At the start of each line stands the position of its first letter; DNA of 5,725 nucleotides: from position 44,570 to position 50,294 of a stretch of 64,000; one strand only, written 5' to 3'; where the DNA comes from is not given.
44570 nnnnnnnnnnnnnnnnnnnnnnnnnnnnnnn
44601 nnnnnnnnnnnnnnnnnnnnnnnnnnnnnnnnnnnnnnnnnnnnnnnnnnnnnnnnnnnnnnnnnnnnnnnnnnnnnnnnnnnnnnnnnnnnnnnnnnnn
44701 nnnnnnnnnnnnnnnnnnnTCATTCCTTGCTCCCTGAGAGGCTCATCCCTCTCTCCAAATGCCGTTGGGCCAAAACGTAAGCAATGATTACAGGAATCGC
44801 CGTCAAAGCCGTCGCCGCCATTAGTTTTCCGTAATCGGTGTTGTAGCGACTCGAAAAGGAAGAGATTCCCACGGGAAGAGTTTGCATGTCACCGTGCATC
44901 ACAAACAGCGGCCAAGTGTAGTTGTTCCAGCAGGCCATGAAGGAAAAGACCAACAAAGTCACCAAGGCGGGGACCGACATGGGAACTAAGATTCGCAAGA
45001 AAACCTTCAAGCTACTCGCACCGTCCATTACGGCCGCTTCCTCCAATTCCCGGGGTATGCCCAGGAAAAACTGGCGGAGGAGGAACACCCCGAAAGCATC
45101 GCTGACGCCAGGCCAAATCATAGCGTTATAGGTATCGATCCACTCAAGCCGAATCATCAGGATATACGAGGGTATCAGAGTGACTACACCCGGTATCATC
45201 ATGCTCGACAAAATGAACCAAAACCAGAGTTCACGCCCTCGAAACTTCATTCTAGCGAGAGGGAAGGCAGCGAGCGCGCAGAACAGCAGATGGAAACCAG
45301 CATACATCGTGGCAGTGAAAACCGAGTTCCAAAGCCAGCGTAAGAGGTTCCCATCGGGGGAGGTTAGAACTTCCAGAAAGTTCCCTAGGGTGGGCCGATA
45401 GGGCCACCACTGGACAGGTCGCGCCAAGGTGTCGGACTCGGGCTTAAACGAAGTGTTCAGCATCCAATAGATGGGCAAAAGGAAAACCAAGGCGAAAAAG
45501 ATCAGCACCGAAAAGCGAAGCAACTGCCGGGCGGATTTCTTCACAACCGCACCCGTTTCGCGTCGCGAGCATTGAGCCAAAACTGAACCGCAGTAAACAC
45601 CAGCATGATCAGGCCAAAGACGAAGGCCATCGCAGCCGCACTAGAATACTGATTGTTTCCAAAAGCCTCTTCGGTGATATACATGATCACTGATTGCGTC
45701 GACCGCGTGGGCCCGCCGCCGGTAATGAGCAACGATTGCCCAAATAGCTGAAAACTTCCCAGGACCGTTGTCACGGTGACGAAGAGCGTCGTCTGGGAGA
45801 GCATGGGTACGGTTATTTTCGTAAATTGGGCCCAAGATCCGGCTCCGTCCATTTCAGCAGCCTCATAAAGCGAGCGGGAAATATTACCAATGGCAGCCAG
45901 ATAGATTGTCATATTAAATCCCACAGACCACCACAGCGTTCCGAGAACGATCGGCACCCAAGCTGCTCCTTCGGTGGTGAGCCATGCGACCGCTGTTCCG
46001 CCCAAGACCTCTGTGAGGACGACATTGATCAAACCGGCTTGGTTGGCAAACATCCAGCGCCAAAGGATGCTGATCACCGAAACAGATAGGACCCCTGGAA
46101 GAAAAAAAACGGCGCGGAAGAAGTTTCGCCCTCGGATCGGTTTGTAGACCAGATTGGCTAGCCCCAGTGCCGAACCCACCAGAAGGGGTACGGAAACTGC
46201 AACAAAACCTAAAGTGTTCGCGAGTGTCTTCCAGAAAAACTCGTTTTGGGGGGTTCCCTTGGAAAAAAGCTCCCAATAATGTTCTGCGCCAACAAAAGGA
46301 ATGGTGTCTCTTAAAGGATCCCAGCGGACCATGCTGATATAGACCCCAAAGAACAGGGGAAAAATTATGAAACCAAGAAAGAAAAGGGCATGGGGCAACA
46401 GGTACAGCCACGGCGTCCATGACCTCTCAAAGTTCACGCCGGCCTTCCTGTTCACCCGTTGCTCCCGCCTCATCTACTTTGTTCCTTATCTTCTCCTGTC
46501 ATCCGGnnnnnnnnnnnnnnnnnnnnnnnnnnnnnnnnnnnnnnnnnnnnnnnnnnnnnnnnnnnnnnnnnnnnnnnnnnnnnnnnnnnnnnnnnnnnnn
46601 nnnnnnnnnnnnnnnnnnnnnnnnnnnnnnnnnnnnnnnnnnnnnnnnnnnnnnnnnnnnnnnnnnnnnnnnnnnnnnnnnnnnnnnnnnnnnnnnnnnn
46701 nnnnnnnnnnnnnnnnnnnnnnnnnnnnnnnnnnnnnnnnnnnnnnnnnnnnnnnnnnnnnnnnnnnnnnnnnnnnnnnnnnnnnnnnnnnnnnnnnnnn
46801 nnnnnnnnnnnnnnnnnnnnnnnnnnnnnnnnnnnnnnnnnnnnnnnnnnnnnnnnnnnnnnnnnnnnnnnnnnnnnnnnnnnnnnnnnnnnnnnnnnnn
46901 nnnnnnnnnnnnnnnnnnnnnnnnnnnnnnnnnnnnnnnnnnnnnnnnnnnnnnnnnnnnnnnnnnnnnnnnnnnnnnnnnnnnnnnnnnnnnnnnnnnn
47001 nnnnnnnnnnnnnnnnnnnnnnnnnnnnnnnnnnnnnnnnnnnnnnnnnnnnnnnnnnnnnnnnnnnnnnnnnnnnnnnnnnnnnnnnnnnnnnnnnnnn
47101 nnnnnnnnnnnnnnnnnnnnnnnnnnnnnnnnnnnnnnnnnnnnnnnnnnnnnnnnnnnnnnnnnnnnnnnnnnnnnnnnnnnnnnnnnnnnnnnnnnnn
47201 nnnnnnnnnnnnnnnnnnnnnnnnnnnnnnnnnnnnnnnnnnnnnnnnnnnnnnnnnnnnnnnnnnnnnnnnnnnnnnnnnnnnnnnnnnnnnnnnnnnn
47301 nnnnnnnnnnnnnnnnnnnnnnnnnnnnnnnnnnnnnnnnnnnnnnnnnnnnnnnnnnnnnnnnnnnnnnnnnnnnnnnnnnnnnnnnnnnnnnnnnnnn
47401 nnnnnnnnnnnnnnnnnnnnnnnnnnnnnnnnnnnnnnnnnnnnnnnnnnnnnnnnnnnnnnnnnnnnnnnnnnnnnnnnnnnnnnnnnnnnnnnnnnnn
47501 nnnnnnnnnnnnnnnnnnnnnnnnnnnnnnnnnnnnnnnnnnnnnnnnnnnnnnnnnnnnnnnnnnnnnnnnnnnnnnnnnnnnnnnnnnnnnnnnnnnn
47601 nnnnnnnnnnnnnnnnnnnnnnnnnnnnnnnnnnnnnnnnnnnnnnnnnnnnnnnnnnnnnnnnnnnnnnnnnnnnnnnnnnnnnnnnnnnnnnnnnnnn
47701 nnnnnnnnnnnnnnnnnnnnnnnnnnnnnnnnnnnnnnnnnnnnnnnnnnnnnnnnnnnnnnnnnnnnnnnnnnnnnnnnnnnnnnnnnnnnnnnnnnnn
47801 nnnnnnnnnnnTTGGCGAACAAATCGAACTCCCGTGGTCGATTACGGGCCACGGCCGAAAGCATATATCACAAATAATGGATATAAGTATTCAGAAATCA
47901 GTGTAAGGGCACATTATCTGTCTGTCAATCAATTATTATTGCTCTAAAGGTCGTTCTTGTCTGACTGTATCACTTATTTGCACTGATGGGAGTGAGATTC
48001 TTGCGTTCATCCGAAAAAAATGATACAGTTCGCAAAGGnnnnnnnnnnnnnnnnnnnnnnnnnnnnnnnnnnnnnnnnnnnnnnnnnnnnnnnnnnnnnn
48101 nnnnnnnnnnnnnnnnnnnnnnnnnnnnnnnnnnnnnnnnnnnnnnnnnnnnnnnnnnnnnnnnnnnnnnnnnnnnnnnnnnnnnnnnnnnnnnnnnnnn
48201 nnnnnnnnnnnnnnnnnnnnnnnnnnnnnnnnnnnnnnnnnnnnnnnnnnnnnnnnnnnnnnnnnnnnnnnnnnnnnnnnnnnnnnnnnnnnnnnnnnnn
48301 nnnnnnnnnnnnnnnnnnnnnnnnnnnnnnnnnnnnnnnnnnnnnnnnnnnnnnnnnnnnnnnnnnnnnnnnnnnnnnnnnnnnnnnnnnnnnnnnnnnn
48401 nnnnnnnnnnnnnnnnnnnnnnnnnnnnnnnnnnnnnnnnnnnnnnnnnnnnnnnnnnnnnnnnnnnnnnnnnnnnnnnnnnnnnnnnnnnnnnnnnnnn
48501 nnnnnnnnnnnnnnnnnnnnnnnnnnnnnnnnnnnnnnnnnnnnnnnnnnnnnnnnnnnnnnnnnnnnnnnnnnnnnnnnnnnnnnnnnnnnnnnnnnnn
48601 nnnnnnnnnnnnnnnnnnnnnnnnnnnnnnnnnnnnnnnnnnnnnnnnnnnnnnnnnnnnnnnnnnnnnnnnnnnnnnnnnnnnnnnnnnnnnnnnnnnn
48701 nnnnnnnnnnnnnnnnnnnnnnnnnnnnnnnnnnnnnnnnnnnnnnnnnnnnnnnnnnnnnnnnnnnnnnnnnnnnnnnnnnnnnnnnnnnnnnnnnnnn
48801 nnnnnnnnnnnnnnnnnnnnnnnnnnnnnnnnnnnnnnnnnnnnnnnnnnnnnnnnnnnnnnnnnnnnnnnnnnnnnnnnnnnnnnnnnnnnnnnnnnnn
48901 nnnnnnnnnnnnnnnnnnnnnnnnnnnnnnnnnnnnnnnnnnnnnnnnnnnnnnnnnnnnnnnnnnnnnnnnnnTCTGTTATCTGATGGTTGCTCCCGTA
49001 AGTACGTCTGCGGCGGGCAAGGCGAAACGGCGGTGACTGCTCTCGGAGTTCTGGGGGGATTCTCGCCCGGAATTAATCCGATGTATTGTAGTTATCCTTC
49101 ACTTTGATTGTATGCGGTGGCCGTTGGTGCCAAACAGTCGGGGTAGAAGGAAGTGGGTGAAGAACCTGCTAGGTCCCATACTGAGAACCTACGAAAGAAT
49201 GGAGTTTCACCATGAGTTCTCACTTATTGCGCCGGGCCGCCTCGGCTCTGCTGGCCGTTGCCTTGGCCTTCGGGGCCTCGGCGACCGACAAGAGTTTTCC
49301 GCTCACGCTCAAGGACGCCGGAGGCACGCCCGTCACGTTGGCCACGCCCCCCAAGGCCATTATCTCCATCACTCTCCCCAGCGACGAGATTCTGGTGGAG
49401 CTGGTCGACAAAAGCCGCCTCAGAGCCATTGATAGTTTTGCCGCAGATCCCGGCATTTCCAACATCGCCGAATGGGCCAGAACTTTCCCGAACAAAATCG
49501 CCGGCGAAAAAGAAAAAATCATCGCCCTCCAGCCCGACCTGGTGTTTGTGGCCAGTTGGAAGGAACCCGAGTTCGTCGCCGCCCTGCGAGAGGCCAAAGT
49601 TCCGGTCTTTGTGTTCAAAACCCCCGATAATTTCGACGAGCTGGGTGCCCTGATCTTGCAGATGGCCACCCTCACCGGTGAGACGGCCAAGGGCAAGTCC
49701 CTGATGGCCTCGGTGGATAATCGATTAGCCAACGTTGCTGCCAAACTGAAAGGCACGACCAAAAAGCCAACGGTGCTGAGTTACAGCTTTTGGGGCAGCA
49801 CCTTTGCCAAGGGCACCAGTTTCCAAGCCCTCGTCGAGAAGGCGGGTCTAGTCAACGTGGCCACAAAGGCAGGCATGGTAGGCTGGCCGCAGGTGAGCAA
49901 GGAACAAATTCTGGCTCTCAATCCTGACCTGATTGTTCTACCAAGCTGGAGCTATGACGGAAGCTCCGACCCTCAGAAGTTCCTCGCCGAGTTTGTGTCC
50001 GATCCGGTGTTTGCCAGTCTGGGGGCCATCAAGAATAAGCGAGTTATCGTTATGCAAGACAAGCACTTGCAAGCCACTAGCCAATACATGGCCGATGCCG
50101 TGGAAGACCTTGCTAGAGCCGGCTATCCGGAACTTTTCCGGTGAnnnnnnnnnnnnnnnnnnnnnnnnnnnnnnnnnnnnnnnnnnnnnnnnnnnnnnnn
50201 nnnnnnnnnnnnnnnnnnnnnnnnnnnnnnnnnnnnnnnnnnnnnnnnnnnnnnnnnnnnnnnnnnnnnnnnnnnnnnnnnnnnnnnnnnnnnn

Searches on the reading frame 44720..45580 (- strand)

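Call 75: search_protein_families(library=pfam, proteins=[window:44720-45580:-], max_evalue=0.001)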
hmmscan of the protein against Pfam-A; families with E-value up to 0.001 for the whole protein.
window:44720-45580:- (286 aa): 1 family
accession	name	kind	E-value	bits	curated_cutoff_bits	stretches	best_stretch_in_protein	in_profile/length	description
PF00528.27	BPD_transp_1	-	1.6e-18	67.5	26.4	1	104-280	8-183/184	Binding-protein-dependent transport system inner membrane component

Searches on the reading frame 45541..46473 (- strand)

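Call 75: search_protein_families(library=pfam, proteins=[window:45541-46473:-], max_evalue=0.001)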
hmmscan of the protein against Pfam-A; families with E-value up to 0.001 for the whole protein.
window:45541-46473:- (310 aa): 1 family
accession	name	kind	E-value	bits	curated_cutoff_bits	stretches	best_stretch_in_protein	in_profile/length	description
PF00528.27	BPD_transp_1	-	5.8e-15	55.9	26.4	1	100-303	5-181/184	Binding-protein-dependent transport system inner membrane component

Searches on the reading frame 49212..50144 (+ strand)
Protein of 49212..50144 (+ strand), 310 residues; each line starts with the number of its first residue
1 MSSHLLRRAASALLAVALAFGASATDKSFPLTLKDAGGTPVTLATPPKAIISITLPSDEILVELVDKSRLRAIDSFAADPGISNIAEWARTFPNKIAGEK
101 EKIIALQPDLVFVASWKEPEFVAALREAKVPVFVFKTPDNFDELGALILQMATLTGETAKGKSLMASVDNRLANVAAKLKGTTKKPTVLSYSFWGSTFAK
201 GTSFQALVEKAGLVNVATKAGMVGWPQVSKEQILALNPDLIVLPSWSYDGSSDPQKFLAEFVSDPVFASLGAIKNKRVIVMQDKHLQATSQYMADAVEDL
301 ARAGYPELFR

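Call 75: search_protein_families(library=pfam, proteins=[window:49212-50144:+], max_evalue=0.001)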
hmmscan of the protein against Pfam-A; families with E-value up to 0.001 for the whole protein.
window:49212-50144:+ (310 aa): 1 family
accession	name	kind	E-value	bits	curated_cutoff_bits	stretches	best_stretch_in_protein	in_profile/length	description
PF01497.23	Peripla_BP_2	-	1.8e-26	93.5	27.5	1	50-283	1-233/235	Periplasmic binding protein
